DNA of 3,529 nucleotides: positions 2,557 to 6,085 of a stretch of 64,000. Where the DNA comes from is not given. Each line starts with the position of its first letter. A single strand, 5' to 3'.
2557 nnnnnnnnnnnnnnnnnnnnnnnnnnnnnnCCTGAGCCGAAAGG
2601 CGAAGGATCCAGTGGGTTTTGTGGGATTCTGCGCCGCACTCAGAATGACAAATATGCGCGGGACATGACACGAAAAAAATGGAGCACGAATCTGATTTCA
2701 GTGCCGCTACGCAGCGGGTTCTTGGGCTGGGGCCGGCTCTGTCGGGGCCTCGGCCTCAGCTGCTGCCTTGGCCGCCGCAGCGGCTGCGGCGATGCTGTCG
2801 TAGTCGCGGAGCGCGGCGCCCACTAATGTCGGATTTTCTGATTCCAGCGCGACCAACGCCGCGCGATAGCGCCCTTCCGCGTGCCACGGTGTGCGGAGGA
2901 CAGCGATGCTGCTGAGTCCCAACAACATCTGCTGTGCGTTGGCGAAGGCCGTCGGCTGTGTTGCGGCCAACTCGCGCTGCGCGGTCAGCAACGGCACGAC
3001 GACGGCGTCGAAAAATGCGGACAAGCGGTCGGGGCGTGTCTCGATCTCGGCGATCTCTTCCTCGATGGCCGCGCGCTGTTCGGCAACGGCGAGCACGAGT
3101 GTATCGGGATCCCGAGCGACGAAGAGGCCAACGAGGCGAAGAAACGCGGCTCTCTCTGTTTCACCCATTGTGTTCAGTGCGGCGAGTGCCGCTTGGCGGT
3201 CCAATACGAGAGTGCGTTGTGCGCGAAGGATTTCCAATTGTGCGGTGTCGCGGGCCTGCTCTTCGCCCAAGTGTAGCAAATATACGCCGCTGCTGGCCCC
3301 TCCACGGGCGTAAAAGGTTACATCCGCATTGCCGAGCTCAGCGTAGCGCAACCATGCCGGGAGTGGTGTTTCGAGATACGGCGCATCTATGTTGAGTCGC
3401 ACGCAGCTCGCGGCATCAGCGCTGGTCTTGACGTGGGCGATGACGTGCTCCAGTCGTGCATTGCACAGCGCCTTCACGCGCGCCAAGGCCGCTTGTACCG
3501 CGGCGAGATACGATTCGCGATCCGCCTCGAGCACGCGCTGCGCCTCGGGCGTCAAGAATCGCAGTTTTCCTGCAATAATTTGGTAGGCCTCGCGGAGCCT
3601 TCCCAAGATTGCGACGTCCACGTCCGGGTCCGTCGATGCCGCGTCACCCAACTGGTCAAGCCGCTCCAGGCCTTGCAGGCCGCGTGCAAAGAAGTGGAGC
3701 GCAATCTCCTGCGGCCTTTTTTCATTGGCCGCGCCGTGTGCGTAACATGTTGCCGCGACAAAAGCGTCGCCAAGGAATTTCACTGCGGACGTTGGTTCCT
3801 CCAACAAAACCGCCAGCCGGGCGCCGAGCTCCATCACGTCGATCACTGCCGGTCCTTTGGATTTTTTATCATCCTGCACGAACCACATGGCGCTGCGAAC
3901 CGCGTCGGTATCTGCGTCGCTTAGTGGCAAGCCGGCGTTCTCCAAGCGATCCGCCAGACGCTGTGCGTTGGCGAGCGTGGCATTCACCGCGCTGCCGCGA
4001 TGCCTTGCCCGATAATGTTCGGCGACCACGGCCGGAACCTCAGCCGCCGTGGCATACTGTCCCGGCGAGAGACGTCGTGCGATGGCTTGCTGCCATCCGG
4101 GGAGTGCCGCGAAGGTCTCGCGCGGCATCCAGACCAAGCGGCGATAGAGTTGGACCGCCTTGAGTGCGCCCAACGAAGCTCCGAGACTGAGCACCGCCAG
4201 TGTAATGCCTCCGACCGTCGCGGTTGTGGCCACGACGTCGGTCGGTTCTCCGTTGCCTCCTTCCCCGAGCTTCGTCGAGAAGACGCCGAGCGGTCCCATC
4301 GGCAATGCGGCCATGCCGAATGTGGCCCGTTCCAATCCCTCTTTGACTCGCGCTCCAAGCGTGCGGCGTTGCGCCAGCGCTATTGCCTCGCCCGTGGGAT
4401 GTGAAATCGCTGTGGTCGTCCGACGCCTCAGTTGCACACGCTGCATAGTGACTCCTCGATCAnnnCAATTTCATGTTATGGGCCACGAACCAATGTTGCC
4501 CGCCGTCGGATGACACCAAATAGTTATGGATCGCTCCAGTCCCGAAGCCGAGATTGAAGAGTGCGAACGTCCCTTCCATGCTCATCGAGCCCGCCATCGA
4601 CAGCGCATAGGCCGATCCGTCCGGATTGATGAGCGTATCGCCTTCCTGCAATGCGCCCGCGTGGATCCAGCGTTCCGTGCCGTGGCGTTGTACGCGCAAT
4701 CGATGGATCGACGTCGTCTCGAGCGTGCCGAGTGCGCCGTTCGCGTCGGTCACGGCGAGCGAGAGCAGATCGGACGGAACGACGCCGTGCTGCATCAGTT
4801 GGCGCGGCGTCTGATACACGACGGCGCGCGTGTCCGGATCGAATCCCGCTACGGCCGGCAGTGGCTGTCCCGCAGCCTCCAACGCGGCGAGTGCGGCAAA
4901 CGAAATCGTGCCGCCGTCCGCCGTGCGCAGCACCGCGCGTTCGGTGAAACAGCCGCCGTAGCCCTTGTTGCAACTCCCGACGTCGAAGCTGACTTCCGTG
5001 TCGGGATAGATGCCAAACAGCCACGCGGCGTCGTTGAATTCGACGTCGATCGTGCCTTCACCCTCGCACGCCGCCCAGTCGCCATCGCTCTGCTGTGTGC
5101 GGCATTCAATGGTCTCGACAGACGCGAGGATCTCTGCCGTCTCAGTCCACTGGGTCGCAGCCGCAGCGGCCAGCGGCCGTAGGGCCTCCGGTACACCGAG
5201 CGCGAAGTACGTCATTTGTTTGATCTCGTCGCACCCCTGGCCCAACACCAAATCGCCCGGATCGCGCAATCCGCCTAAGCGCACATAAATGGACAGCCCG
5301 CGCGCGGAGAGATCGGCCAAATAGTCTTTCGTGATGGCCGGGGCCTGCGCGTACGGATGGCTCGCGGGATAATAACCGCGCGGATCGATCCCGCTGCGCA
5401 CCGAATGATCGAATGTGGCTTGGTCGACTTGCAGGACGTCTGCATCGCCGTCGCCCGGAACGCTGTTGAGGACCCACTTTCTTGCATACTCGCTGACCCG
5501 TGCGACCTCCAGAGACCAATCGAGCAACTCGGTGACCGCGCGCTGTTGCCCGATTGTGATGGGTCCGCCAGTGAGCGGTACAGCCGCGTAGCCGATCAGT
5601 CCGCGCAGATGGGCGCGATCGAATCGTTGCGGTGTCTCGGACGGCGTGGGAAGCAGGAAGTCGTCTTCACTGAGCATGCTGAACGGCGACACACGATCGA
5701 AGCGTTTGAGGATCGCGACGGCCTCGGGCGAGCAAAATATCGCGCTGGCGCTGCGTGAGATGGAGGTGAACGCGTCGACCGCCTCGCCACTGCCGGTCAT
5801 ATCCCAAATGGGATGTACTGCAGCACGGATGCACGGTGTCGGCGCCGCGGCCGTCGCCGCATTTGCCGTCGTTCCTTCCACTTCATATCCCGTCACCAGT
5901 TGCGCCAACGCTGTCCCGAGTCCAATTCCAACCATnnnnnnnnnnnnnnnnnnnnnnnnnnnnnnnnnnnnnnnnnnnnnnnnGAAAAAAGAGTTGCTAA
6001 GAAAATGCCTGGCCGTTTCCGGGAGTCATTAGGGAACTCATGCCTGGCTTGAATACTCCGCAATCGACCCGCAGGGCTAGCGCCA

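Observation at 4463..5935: Protein ending in a Hint / bacterial-intein-like domain with only a 3-residue C-extein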

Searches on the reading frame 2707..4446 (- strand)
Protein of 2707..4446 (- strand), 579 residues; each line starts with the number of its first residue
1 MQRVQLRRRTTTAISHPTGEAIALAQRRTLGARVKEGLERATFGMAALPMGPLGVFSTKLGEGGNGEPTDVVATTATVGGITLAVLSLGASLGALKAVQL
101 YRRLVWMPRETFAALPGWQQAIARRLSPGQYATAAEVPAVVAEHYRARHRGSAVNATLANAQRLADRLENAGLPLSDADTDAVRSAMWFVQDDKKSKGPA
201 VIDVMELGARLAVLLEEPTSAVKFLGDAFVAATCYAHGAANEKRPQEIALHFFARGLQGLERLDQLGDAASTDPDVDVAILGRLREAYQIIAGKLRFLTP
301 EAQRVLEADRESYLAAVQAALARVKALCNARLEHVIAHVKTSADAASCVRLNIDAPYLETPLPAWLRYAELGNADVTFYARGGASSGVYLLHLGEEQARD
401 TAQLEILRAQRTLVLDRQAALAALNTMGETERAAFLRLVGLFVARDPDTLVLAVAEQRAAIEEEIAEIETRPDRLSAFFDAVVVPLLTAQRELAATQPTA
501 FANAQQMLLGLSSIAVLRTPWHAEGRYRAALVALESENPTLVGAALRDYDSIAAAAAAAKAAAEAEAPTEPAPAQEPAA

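Call 3: search_protein_families(library=pfam, proteins=[window:2707-4446:-], max_evalue=1)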
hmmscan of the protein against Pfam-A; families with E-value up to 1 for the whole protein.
window:2707-4446:- (579 aa): 2 families
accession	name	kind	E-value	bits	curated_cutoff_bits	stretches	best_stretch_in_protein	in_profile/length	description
PF02209.24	VHP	-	0.12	12.7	27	1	107-120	13-26/36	Villin headpiece domain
PF17932.6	TetR_C_24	-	0.2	12.4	26.4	0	434-485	10-61/114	Tetracyclin repressor-like, C-terminal domain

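Call 4: search_protein_families(library=ncbifam, proteins=[window:2707-4446:-], max_evalue=1)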
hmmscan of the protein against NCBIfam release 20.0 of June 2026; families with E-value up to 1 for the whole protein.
window:2707-4446:- (579 aa): 1 family
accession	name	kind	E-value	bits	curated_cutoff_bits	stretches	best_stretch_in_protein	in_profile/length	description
TIGR04506.1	F_threo_transal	equivalog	0.0031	16.3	650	1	133-205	262-334/609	fluorothreonine transaldolase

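Call 46: search_protein_families(library=padloc, proteins=[window:2707-4446:-], max_evalue=0.1)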
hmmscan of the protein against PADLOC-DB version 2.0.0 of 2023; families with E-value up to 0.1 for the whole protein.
window:2707-4446:- (579 aa): 0 families

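Call 52: find_homologous_proteins(query=A2, max_evalue=0.001)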
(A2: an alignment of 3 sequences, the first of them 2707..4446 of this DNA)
Query A2 (3 sequences) (579 aa, profile of the alignment): 2 proteins with E <= 0.001 among 8000 candidates.
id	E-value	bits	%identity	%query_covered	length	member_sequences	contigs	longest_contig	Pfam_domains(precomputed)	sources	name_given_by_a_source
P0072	4.0e-283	959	42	95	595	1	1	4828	-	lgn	-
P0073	1.9e-282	957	100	100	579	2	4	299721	-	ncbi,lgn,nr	ncbi:MAG: hypothetical protein HY696_11285 [Deltaproteobacteria bacterium]|nr:hypothetical protein [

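Call 86: search_solved_structures(query=A2, max_evalue=5)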
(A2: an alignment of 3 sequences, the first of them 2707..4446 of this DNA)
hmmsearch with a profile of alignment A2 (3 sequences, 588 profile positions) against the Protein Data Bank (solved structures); distinct sequences matched with E-value up to 5: 4.
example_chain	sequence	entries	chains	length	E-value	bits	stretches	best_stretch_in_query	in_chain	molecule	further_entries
3l8j_A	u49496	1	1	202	0.23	13.6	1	252-337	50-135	Programmed cell death protein 10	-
4geh_A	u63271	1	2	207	0.24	13.5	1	252-337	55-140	Programmed cell death protein 10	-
3ajm_A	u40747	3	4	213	0.26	13.4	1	252-337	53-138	Programmed cell death protein 10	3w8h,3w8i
3l8i_A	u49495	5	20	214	0.26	13.4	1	252-337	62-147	Programmed cell death protein 10 | Cerebral cavernous malformations 3 protein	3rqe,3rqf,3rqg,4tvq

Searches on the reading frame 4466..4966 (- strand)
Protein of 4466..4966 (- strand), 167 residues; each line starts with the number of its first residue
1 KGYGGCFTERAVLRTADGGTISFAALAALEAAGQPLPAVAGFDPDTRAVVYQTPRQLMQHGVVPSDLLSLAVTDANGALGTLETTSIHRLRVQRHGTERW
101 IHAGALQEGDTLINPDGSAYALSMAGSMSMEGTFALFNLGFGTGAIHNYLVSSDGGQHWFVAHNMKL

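Call 31: search_solved_structures(query=A4, max_evalue=1, show_alignments=3)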
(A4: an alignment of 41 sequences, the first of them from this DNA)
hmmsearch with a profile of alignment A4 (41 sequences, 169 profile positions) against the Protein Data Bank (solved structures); distinct sequences matched with E-value up to 1: 20.
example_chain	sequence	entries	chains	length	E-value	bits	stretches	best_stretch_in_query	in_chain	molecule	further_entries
4e2u_A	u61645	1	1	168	3.2e-07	33.8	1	65-155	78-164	Pho radA intein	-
4o1s_A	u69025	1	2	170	4.5e-07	33.3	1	9-143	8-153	V-type ATP synthase alpha chain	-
2lwy_A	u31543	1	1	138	7.8e-07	32.5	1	58-165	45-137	BACTERIAL INTEIN-LIKE DOMAIN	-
8ubs_A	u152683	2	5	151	2.3e-06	31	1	16-144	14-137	NrdJ-1 | Nrdj-1 intein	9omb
8w20_A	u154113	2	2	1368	8.1e-06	29.2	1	39-167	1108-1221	Intein C-terminal splicing domain-containing protein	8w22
5bkh_A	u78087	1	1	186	1.4e-05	28.4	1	4-121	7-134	DNA polymerase II large subunit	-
2lcj_A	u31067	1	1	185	3e-05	27.4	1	6-121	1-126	Pab polC intein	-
6rpp_A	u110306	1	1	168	4.7e-05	26.7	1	65-152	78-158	Cell division control protein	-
2lqm_A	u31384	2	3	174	0.00027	24.3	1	65-121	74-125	Pho radA intein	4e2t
7oec_A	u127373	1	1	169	0.0007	22.9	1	20-121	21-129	DNA polymerase II large subunit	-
7cfv_A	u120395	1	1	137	0.0014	21.9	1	37-147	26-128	Spl DnaX mini-intein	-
2jmz_A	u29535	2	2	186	0.0027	21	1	68-155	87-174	Hypothetical protein MJ0781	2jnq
9hth_A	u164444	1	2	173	0.0031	20.8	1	41-144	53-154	DNA-directed DNA polymerase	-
6rpq_A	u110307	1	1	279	0.0078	19.5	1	63-122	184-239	Ubiquitin-like protein SMT3,1108aa long hypothetical cell division control protein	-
2cw7_A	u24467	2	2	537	0.023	18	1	38-115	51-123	Endonuclease PI-PkoII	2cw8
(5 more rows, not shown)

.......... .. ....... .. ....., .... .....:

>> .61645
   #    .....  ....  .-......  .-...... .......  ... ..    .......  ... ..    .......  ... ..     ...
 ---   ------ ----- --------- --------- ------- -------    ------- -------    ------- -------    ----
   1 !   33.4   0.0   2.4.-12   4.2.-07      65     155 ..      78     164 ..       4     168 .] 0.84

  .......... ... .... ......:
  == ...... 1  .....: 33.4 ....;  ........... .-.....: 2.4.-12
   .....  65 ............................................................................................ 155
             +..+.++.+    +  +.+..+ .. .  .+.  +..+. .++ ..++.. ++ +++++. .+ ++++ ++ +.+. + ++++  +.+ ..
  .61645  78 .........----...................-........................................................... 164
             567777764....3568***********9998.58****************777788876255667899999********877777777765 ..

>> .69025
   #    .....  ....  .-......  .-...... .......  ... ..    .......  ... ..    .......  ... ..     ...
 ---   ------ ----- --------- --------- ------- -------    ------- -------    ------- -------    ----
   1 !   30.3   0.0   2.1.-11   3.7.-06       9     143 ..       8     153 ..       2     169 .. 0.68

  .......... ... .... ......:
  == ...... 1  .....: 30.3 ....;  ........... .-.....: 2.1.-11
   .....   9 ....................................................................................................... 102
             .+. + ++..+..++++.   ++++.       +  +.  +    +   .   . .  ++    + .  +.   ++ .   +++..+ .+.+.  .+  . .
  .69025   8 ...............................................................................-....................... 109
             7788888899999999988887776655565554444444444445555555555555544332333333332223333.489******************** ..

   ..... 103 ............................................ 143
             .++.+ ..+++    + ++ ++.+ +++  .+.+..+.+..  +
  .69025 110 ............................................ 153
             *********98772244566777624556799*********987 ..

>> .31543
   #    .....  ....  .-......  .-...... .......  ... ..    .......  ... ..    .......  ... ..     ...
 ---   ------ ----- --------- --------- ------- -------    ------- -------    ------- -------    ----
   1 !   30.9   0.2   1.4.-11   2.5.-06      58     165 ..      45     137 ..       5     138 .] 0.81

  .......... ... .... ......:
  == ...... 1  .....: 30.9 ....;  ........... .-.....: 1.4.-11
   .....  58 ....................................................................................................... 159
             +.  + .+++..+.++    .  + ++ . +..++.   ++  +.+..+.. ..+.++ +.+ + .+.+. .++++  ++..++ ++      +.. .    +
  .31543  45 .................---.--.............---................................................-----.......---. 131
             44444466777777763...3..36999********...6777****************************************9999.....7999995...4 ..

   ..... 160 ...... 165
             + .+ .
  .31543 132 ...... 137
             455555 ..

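Call 32: find_homologous_proteins(query=A4, max_evalue=0.001)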
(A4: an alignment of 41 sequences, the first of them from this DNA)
Query A4 (41 sequences): 4882 candidates shared short words with the query, none scored E <= 0.001.

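Call 40: find_related_loci(query=A5, collection=genome_contigs, flank=8000)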
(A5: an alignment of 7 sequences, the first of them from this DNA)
Query A5 (167 aa) in genome_contigs; peptide patterns used: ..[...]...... (x = any residue, [..] = any of these).
19 stretches matched a pattern; 1 encode a relative of the query (tblastn E <= 1e-3); 1 distinct loci.
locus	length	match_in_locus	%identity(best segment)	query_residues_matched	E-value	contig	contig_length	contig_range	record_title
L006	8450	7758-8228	43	2-167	1e-35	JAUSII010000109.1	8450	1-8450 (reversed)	MAG: Deltaproteobacteria bacterium isolate E14_metabat.bin.232 E14_k141_1812075, whole genome shotgun sequence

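Call 41: predict_structure(alignment_id=A4)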
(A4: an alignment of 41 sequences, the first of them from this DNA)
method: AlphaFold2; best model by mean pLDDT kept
length: 167 residues; sequences in the alignment: 41
mean_pLDDT: 95.0   pTM: 0.89
mean pLDDT of the five models: 95.0, 94.9, 94.8, 94.4, 94.2
residues with pLDDT >= 90: 157; 70-90: 6; 50-70: 3; < 50: 1
segments of 3 or more residues with pLDDT < 50: none
pLDDT, mean of each block of 10 residues (from residue 1): 79 98 98 98 96 96 97 97 97 97 98 94 98 96 94 97 83
secondary structure, 60 per line:
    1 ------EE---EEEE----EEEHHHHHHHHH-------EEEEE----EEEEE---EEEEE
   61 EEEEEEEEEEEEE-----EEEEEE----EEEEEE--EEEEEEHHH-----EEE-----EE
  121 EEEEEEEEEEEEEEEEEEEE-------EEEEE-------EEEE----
elements in order: E12-15 E20-22 H23-31 E39-43 E48-52 E56-73 E79-84 E89-94 E97-102 E111-113 E119-140 E148-152 E160-163

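Call 43: fold_search(model_id=the predicted structure, library=pdb)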
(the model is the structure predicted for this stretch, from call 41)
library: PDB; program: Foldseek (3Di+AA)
matches with E <= 10: 768; with E <= 0.001: 48
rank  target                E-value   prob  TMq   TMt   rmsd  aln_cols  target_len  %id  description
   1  8ubs_A                4.9e-07  1.00  0.72  0.80   3.3       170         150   14  Crystal structure of NrdJ-1 split intein fusion (released 2024-10-09)
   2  4o1s_A                5.7e-07  1.00  0.74  0.73   3.2       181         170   18  Crystal structure of TvoVMA intein (released 2014-03-19)
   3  6rpq                  6.0e-07  1.00  0.68  0.48   4.1       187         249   14  Crystal structure of PhoCDC21-1 intein (released 2019-08-14)
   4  2lwy_MODEL_1_A        7.8e-07  1.00  0.69  0.83   2.9       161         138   20  Solution Structure of Bacterial Intein-Like domain from Clostridium thermocellum (released 2013-05-08)
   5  6y75_B                1.1e-06  1.00  0.69  0.76   3.7       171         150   14  BIL2 domain from T.thermophila BUBL1 locus (C1A-N143A) (released 2021-02-03)
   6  1mi8                  1.1e-06  1.00  0.64  0.74   3.8       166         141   13  2.0 Angstrom crystal structure of a DnaB intein from Synechocystis sp. PCC 6803 (released 2003-08-19)
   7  6y75_A                1.7e-06  1.00  0.70  0.76   3.5       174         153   13  BIL2 domain from T.thermophila BUBL1 locus (C1A-N143A) (released 2021-02-03)
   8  1zde                  2.1e-06  1.00  0.65  0.68   4.1       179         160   14  1.95 Angstrom Crystal Structure of a dnaE Intein Precursor from Synechocystis Sp. Pcc 6803 (released 2006-01-24)
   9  4o1r                  2.6e-06  1.00  0.66  0.76   3.5       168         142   17  Crystal structure of NpuDnaB intein (released 2014-03-19)
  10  6fre                  4.1e-06  1.00  0.64  0.69   3.8       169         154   12  Crystal structure of G-1F/H73A mutant of Ssp DnaB Mini-Intein variant M86 (released 2019-01-30)
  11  3nzm                  4.1e-06  1.00  0.65  0.66   4.1       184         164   17  Crystal structure of DNAE intein with N-extein in redox trap (released 2011-06-01)
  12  4kl5_B                4.7e-06  1.00  0.67  0.77   3.6       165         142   14  Crystal structure of NpuDnaE intein (released 2013-09-04)
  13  2jmz_MODEL_1_A        5.2e-06  1.00  0.74  0.67   3.6       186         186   11  Solution structure of a KlbA intein precursor from Methanococcus jannaschii (released 2007-07-10)
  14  4e2u                  6.4e-06  1.00  0.69  0.69   4.0       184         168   15  Crystal Structures of RadAmin intein from Pyrococcus horikoshii (released 2012-05-16)
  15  6frg                  6.4e-06  1.00  0.64  0.68   4.0       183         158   11  Crystal structure of G-1F mutant of Ssp DnaB Mini-Intein variant M86 (released 2019-01-30)
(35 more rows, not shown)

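Call 57: search_protein_families(library=pfam, proteins=[L006:6189-8231:+, L006:5351-6157:+, L006:3871-5364:+, L006:2364-3893:+, L006:240-2306:+], max_evalue=0.01)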
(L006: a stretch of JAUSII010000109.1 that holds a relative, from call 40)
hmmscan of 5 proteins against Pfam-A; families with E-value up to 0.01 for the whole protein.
L006:6189-8231:+ (680 aa): 2 families
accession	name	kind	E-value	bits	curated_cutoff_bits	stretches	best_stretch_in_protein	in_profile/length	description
PF22352.2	K319L-like_PKD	-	0.00038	20.9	27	1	213-278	12-72/84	K319L-like, PKD domain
PF25106.1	VWA_4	-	0.0011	19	27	1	363-393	2-32/169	von Willebrand factor A domain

L006:5351-6157:+ (268 aa): 0 families

L006:3871-5364:+ (497 aa): 1 family
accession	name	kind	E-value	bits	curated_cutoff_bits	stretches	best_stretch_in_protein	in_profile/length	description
PF00361.26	Proton_antipo_M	-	7.4e-66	222.8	21.5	1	128-427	1-293/294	NADH:quinone oxidoreductase/Mrp antiporter, TM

L006:2364-3893:+ (509 aa): 2 families
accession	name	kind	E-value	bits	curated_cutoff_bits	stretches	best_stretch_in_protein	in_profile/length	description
PF00361.26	Proton_antipo_M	-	1.8e-77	260.9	21.5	1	144-432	1-293/294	NADH:quinone oxidoreductase/Mrp antiporter, TM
PF01059.23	Oxidored_q5_N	-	0.0012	19.4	22.7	1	80-135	45-104/110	NADH-ubiquinone oxidoreductase chain 4, amino terminus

L006:240-2306:+ (688 aa): 2 families
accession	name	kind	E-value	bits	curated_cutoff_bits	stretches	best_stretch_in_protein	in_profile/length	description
PF00361.26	Proton_antipo_M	-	3.9e-83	279.5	21.5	1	177-477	1-294/294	NADH:quinone oxidoreductase/Mrp antiporter, TM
PF00662.26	Proton_antipo_N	-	1.4e-22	79.7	24.5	1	111-161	1-51/51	NADH-Ubiquinone oxidoreductase (complex I), chain 5 N-terminus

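Call 62: find_related_loci(query=A5, collection=metagenome_contigs, flank=7000)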
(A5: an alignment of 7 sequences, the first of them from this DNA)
Query A5 (167 aa) in metagenome_contigs; peptide patterns used: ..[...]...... (x = any residue, [..] = any of these).
29 stretches matched a pattern; 1 encode a relative of the query (tblastn E <= 1e-3); 1 distinct loci.
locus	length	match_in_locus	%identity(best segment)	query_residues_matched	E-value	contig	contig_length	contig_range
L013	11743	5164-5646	63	6-166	6e-67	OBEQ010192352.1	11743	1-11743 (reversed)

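Call 63: find_related_loci(query=A5, collection=viral_contigs, flank=7000)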
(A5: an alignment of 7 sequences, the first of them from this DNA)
Query A5 (167 aa) in viral_contigs; peptide patterns used: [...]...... (x = any residue, [..] = any of these).
9 stretches matched a pattern, but none encodes a relative of the query by tblastn (E <= 1e-3).

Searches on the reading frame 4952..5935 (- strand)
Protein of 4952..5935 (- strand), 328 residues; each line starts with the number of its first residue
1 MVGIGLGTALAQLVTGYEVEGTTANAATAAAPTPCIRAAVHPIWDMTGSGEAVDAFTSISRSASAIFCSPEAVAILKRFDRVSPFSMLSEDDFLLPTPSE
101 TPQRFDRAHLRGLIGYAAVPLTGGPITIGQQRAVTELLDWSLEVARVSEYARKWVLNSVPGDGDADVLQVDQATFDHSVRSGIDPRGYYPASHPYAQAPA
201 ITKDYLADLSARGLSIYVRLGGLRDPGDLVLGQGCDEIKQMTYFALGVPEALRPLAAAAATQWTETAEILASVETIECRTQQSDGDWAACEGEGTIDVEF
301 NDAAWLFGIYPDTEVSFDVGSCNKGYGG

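Call 85: search_solved_structures(query=A6, max_evalue=5)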
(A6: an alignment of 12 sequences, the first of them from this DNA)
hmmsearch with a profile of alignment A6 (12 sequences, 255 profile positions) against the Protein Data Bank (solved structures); distinct sequences matched with E-value up to 5: 143 (the best 60 are shown).
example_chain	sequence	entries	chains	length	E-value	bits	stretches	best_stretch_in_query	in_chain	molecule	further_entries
1nya_A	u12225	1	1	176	0.0024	20.7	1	15-47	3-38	Calerythrin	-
3aka_A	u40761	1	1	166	0.0029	20.4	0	15-63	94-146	Putative calcium binding protein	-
3akb_A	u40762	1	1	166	0.0055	19.4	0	20-63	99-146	Putative calcium binding protein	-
2jnx_A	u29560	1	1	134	0.012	18.4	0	24-61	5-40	Calcium binding protein 2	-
2rrt_A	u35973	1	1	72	0.015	18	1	15-43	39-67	Calmodulin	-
5d43_A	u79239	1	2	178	0.024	17.4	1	15-47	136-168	Centrin-1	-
8g2z_2C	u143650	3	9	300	0.049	16.3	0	10-44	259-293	RIB35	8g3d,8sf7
2l1w_A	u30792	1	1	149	0.064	16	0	11-61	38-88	Calmodulin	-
8v3l_A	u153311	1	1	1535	0.065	15.9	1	10-59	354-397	CCDC81B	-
9ya0_SA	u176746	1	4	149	0.084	15.6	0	17-39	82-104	Calmodulin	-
3ox5_A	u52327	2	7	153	0.087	15.5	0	20-44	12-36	Calcium-binding protein 1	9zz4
3ox6_A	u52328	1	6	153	0.09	15.5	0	20-45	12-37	Calcium-binding protein 1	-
2lmt_A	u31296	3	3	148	0.11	15.2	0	15-42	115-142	Calmodulin-related protein 97A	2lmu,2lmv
2lan_A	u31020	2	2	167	0.12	15.1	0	20-44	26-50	Calcium-binding protein 1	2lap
1ggz_A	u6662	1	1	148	0.12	15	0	17-56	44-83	CALMODULIN-RELATED PROTEIN NB-1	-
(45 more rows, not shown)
